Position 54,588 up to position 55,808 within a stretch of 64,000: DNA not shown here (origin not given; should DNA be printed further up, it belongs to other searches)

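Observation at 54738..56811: Coupled RNA ligase (Rnl1-like) plus nucleotidyltransferase-fold protein: candidate RNA-repair or counter-defence pair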

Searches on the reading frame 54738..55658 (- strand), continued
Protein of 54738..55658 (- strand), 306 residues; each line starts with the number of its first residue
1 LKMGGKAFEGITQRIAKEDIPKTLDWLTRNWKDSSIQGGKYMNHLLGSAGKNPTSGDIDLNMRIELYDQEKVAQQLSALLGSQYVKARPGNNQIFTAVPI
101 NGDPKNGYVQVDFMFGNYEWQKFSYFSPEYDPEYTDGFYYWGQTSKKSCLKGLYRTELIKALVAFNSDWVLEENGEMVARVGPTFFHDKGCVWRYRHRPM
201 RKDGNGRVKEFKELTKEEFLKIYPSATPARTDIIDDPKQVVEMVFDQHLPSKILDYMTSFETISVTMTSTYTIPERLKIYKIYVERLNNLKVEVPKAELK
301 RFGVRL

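Call 36: get_annotated_region(hit=H31, flank=9000)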
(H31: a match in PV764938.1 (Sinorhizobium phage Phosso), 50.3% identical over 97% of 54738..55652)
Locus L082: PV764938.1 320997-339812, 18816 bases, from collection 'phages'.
description: Sinorhizobium phage Phosso, complete genome.
organism: Sinorhizobium phage Phosso (NCBI taxid 3435197)
taxonomy: Viruses
host: Sinohrizobium meliloti NRRL L-50; source: soil; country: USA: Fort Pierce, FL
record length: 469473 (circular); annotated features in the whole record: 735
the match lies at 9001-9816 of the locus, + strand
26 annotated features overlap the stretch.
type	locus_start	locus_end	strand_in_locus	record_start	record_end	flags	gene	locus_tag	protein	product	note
CDS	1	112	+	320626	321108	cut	-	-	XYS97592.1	hypothetical protein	435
CDS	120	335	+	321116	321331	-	-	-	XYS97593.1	hypothetical protein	436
CDS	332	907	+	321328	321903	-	-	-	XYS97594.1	DnaE-like DNA polymerase III alpha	437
CDS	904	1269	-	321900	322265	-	-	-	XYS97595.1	hypothetical protein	438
CDS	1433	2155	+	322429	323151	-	-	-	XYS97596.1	virion structural protein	439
CDS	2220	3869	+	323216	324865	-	-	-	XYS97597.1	hypothetical protein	440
CDS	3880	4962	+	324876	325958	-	-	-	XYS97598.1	DNA primase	441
CDS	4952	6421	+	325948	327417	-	-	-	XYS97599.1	DnaB-like dsDNA helicase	442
CDS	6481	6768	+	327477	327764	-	-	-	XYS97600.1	hypothetical protein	443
CDS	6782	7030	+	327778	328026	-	-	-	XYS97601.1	hypothetical protein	444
CDS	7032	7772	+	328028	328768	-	-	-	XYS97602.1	hypothetical protein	445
CDS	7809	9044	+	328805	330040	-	-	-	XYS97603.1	hypothetical protein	446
CDS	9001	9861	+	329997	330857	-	-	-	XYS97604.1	hypothetical protein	447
CDS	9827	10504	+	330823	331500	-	-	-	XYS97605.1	hypothetical protein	448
CDS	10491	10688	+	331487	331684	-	-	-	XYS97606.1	hypothetical protein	449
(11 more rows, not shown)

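Call 37: get_annotated_region(hit=H32, flank=9000)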
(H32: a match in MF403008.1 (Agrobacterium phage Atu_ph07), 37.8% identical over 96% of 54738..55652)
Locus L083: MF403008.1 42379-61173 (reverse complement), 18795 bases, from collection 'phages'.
description: Agrobacterium phage Atu_ph07, complete genome.
organism: Agrobacterium phage Atu_ph07 (NCBI taxid 2024264)
taxonomy: Viruses; Duplodnaviria; Heunggongvirae; Uroviricota; Caudoviricetes; Polybotosvirus; Polybotosvirus Atuph07
host: Agrobacterium tumefaciens C58; source: -; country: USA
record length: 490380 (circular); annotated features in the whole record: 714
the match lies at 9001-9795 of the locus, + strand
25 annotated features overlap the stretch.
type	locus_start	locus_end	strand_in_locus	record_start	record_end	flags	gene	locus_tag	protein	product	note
CDS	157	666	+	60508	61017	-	-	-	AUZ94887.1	hypothetical protein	-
CDS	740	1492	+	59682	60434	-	-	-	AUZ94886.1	hypothetical protein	-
CDS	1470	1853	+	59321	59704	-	-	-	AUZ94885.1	hypothetical protein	-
CDS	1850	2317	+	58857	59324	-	-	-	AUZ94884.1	hypothetical protein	-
CDS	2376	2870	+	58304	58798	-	-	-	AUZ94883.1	hypothetical protein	-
CDS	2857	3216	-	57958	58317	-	-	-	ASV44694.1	hypothetical protein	-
CDS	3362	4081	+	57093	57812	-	-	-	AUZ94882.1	hypothetical protein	-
CDS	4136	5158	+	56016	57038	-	-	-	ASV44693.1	hypothetical protein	-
CDS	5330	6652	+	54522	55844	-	-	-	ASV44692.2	DNA primase/helicase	-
CDS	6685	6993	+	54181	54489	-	-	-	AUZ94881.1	hypothetical protein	-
CDS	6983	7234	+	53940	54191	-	-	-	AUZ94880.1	hypothetical protein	-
CDS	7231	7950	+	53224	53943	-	-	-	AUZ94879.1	hypothetical protein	-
CDS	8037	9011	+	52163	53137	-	-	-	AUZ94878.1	hypothetical protein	-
CDS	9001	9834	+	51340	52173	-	-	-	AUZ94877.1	hypothetical protein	-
CDS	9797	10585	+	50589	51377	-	-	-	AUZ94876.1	hypothetical protein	-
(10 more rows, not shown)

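Call 39: get_annotated_region(hit=H3, flank=5000)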
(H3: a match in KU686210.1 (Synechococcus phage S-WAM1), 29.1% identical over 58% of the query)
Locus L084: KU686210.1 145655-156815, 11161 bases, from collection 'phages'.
description: Synechococcus phage S-WAM1 isolate 0810PA09, complete genome.
organism: Synechococcus phage S-WAM1 (NCBI taxid 1815521)
taxonomy: Viruses; Duplodnaviria; Heunggongvirae; Uroviricota; Caudoviricetes; Kyanoviridae; Sokavirus; Sokavirus swam1
host: Synechococcus sp.; source: -; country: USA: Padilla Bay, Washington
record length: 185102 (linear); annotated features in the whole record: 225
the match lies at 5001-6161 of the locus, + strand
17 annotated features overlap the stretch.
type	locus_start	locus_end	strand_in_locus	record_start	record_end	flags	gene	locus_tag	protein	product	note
CDS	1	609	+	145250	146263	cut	-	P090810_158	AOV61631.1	recombination protein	-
CDS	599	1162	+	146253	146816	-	-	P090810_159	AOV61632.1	2OG-Fe(II) oxygenase superfamily domain containing protein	-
CDS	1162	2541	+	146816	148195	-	-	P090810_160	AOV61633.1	DNA primase/helicase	-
CDS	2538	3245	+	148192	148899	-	-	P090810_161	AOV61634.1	MazG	-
CDS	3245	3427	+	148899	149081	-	-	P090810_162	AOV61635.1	hypothetical protein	-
CDS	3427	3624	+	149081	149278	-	-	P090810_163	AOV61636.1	hypothetical protein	-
CDS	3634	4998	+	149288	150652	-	-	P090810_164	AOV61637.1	hypothetical protein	-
CDS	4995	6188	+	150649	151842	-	-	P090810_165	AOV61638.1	hypothetical protein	-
CDS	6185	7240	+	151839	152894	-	-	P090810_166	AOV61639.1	cytitidyltransferase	-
CDS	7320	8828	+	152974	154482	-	-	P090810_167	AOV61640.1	hypothetical protein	-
CDS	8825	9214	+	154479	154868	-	-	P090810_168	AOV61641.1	hypothetical protein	-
CDS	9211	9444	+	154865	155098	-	-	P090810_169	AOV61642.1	hypothetical protein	-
CDS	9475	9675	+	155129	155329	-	-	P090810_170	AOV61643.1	hypothetical protein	-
CDS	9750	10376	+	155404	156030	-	-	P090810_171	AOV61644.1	hypothetical protein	-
CDS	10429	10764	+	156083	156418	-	-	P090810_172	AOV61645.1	hypothetical protein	-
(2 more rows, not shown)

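Call 41: search_protein_families(library=pfam, proteins=[L084:3634-4998:+, L084:4995-6188:+, L084:6185-7240:+, L084:7320-8828:+, L082:9827-10504:+, L083:9797-10585:+], max_evalue=0.01)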
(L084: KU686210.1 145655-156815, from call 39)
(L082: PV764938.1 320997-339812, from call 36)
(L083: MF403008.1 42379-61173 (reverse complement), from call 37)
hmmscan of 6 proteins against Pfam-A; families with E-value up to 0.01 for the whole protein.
L084:3634-4998:+ (454 aa): 0 families

L084:4995-6188:+ (397 aa): 1 family
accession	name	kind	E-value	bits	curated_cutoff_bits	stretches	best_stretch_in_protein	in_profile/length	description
PF19782.4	DUF6267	-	5.9e-140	467.3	27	1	4-393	1-376/376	Family of unknown function (DUF6267)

L084:6185-7240:+ (351 aa): 1 family
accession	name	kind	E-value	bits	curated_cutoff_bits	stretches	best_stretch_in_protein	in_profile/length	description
PF01467.32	CTP_transf_like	-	5.2e-07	30.4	21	1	34-141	1-102/133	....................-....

L084:7320-8828:+ (502 aa): 0 families

L082:9827-10504:+ (225 aa): 0 families

L083:9797-10585:+ (262 aa): 0 families

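Call 55: search_protein_families(library=pfam, proteins=[L018:2615-3583:+, L055:4921-5880:+, L079:2514-3695:+, L065:8611-9951:+, L066:3036-5102:+, L068:8697-10178:+, L069:8846-10429:+, L060:2524-4014:+, L047:9058-10398:+, L042:7294-7944:+], max_evalue=0.01)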
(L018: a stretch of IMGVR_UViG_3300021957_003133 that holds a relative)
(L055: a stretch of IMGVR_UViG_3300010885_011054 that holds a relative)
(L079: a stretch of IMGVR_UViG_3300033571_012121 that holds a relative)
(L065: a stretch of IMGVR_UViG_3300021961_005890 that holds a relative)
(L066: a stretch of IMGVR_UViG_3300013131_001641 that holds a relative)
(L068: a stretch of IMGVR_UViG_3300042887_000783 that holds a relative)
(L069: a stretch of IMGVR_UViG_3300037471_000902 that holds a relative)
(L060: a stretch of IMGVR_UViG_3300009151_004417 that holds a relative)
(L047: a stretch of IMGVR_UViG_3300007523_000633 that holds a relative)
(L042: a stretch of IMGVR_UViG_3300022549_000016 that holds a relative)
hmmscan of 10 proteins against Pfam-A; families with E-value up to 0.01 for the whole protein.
L018:2615-3583:+ (323 aa): 2 families
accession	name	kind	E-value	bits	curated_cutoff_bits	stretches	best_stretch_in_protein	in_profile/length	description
PF06941.18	NT5C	-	0.00012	22.5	24.8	0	15-152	2-147/180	5' nucleotidase, deoxy (Pyrimidine), cytosolic type C protein (NT5C)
PF01725.21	Ham1p_like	-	0.0049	17.2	22.5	1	113-165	40-91/186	Ham1 family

L055:4921-5880:+ (320 aa): 4 families
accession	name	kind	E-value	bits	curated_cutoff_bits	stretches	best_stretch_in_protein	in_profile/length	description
PF00534.26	Glycos_transf_1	-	1.1e-08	35.3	26.4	1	151-265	6-128/172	Glycosyl transferases group 1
PF13692.12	Glyco_trans_1_4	-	3.5e-08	34.3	27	1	221-267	68-114/142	Glycosyl transferases group 1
PF20706.3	GT4-conflict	-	1.8e-06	27.7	26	1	218-267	270-319/385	Family 4 Glycosyltransferase in conflict systems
PF13439.12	Glyco_transf_4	-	0.0064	17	28.5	0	14-47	1-34/170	Glycosyltransferase Family 4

L079:2514-3695:+ (394 aa): 1 family
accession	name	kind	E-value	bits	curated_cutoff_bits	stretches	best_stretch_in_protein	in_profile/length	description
PF18371.6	FAD_SOX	-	0.0012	19.5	26.5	0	3-54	18-69/104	Flavin adenine dinucleotide (FAD)-dependent sulfhydryl oxidase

L065:8611-9951:+ (447 aa): 0 families

L066:3036-5102:+ (689 aa): 0 families

L068:8697-10178:+ (494 aa): 0 families

L069:8846-10429:+ (528 aa): 0 families

L060:2524-4014:+ (497 aa): 0 families

L047:9058-10398:+ (447 aa): 0 families

L042:7294-7944:+ (217 aa): 0 families

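Call 62: search_protein_families(library=phrogs, proteins=[L021:1824-2576:+, L021:2581-3297:+, L021:3300-4268:+, L021:4287-5696:+, L021:6151-7140:+, L021:7408-7986:+, L021:9788-10348:+, L021:12370-13215:+, L021:13612-14607:+, L021:14594-16519:+], max_evalue=0.001)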
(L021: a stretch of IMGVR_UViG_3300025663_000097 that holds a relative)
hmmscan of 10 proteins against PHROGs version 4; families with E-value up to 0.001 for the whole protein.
L021:1824-2576:+ (251 aa): 2 families
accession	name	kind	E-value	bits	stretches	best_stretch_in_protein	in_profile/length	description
phrog_1084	-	unknown function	7.9e-11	43.1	1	33-118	6-94/123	unknown function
phrog_14467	-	head and packaging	6.2e-05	23.4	0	30-84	22-76/323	virion structural protein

L021:2581-3297:+ (239 aa): 0 families

L021:3300-4268:+ (323 aa): 4 families
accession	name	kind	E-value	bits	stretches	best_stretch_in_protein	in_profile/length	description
phrog_47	-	DNA, RNA and nucleotide metabolism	2.2e-34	120.2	1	11-293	42-327/947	DNA primase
phrog_239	-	DNA, RNA and nucleotide metabolism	1.1e-14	55.3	1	16-294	35-301/801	DNA primase/helicase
phrog_849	-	DNA, RNA and nucleotide metabolism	5.5e-10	39.8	1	116-309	130-348/435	DNA primase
phrog_6444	-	DNA, RNA and nucleotide metabolism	1e-08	35.5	1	158-268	198-325/577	DNA primase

L021:4287-5696:+ (470 aa): 8 families
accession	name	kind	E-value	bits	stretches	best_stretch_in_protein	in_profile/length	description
phrog_19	-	DNA, RNA and nucleotide metabolism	2.6e-74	252.2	1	3-443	155-604/621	DnaB-like replicative helicase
phrog_239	-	DNA, RNA and nucleotide metabolism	4.4e-29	103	1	157-446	341-636/801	DNA primase/helicase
phrog_243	-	DNA, RNA and nucleotide metabolism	3.6e-22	79.6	1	149-412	9-271/273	DnaB-like replicative helicase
phrog_97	-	other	1.4e-06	28.8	1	157-242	50-135/506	UvsX-like recombinase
phrog_8337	-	DNA, RNA and nucleotide metabolism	1.6e-06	28.7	1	153-242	46-134/273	DNA repair protein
phrog_5482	-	unknown function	8.8e-06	25.7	1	171-236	48-114/341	-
phrog_11530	-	unknown function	1.7e-05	25.8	1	262-338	12-83/184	-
phrog_3213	-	DNA, RNA and nucleotide metabolism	0.00021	21.1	0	151-200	197-248/509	DnaB-like replicative helicase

L021:6151-7140:+ (330 aa): 1 family
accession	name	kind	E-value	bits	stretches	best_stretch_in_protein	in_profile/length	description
phrog_21308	-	other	6.9e-25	88.2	1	6-293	411-685/735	radical SAM domain-containing protein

L021:7408-7986:+ (193 aa): 0 families

L021:9788-10348:+ (187 aa): 0 families

L021:12370-13215:+ (282 aa): 1 family
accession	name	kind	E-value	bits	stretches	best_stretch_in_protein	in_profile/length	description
phrog_14154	-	head and packaging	1.2e-12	48.1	1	131-275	19-170/771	virion structural protein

L021:13612-14607:+ (332 aa): 0 families

L021:14594-16519:+ (642 aa): 0 families

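Call 67: fold_search(model_id=the predicted structure, library=pdb)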
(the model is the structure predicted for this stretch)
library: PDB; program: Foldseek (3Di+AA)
matches with E <= 10: 290; with E <= 0.001: 0
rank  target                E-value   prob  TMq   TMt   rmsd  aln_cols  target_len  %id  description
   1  4f5o_A                3.2e-03  0.99  0.30  0.29  10.9       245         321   12  Open ternary complex of R283K DNA polymerase beta with a one metal bound dCTP analog (released 2012-12-12)
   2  1jn3                  3.4e-03  0.99  0.32  0.38   8.1       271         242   12  FIDELITY PROPERTIES AND STRUCTURE OF M282L MUTATOR MUTANT OF DNA POLYMERASE: SUBTLE STRUCTURAL CHANGES INFLUENCE THE MEC (released 2001-08-03)
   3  4m9g_A                4.3e-03  0.99  0.29  0.28  10.2       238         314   12  DNA Polymerase Beta E295K Binary Complex (released 2013-10-16)
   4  2van                  4.3e-03  0.97  0.28  0.34  12.0       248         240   14  Nucleotidyl Transfer Mechanism of Mismatched dNTP Incorporation by DNA Polymerase b by Structural and Kinetic Analyses (released 2008-04-15)
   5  5u8i_A                5.4e-03  0.98  0.31  0.30   8.9       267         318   13  DNA Polymerase Beta S229L crystallized in PEG 400 (released 2017-04-26)
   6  6uok_A                5.7e-03  0.99  0.33  0.31   8.8       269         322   13  Y271G DNA polymerase beta substrate complex with templating cytosine and incoming r8-oxo-GTP (released 2020-01-08)
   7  8e10_B                7.2e-03  0.97  0.31  0.37  10.0       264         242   12  Structure of mouse polymerase beta (released 2023-02-01)
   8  4mff_A                7.6e-03  0.97  0.29  0.27  11.8       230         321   13  Structure of human DNA polymerase beta complexed with O6MG in the template base paired with incoming non-hydrolyzable  (released 2014-04-16)
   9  9y16_A                9.6e-03  0.97  0.29  0.28  11.0       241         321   11  WT human DNA polymerase beta, Binary complex templating dG (released 2026-01-28)
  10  4p4m_A                1.1e-02  0.92  0.34  0.37   8.7       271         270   11  Crystal structure of Leishmania infantum polymerase beta: Ternary P/T complex (released 2014-08-06)
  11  5cp2_A                1.2e-02  0.95  0.32  0.39   9.5       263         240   12  Human DNA polymerase lambda L431A mutant- Apoenzyme and complex with 6 paired DNA (released 2016-02-24)
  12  6dic_A                1.3e-02  0.92  0.29  0.27  11.6       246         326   11  D276G DNA polymerase beta substrate complex with templating cytosine and incoming Fapy-dGTP analog (released 2019-01-30)
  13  3lqc_B                1.4e-02  0.92  0.28  0.40  11.6       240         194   14  X-ray crystal structure of oxidized XRCC1 bound to DNA pol beta Palm thumb domain (released 2010-04-28)
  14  3uxp_A                1.5e-02  0.87  0.29  0.27  11.3       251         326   12  Co-crystal Structure of Rat DNA polymerase beta Mutator I260Q: Enzyme-DNA-ddTTP (released 2012-12-05)
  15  4m9n_A                1.7e-02  1.00  0.27  0.28   4.9       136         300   15  DNA Polymerase Beta E295K Soaked with dATP (released 2013-10-16)
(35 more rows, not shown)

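Call 71: search_protein_representatives(alignment_id=A2)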
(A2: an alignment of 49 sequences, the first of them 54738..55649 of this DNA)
Query: 49 sequences, 286 profile positions. Proteins with E-value up to 0.001 (for the whole library): 1366; up to 1e-10: 968; up to 1e-30: 152. The best 150 are listed.
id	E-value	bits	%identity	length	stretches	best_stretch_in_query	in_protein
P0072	7.6e-129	445.6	-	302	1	1-285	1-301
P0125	1.1e-111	389.2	-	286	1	1-282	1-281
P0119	9.1e-111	386.2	-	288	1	1-283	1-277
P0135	1.9e-110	385.1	-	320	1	1-281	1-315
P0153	1.8e-104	365.6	-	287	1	1-283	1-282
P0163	1.2e-103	362.8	-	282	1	1-282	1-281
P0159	1.2e-101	356.3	-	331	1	1-284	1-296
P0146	9.5e-100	350.1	-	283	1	1-283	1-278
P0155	1.3e-91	323.4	-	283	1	1-283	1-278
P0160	2.0e-89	316.2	-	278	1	1-282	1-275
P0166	1.6e-82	293.5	-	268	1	1-283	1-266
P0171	4.3e-77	275.7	-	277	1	1-284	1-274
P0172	1.3e-76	274.2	-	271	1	1-277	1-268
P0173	2.9e-70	253.3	-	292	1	2-278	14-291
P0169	3.2e-70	253.2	-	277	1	1-278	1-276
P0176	5.5e-60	219.6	-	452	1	2-281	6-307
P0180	2.5e-54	201.0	-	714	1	2-276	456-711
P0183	1.5e-52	195.2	-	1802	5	2-254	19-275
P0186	2.7e-52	194.4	-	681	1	5-274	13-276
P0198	1.3e-46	175.7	-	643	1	4-278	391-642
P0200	1.2e-45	172.5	-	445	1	2-278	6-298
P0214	2.1e-42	161.9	-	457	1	1-269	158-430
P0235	3.9e-39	151.2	-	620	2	2-268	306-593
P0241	4.2e-38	147.8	-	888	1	2-265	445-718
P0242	8.5e-38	146.8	-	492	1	9-279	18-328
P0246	1.5e-37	145.9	-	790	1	1-266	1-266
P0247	2.6e-37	145.2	-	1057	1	2-254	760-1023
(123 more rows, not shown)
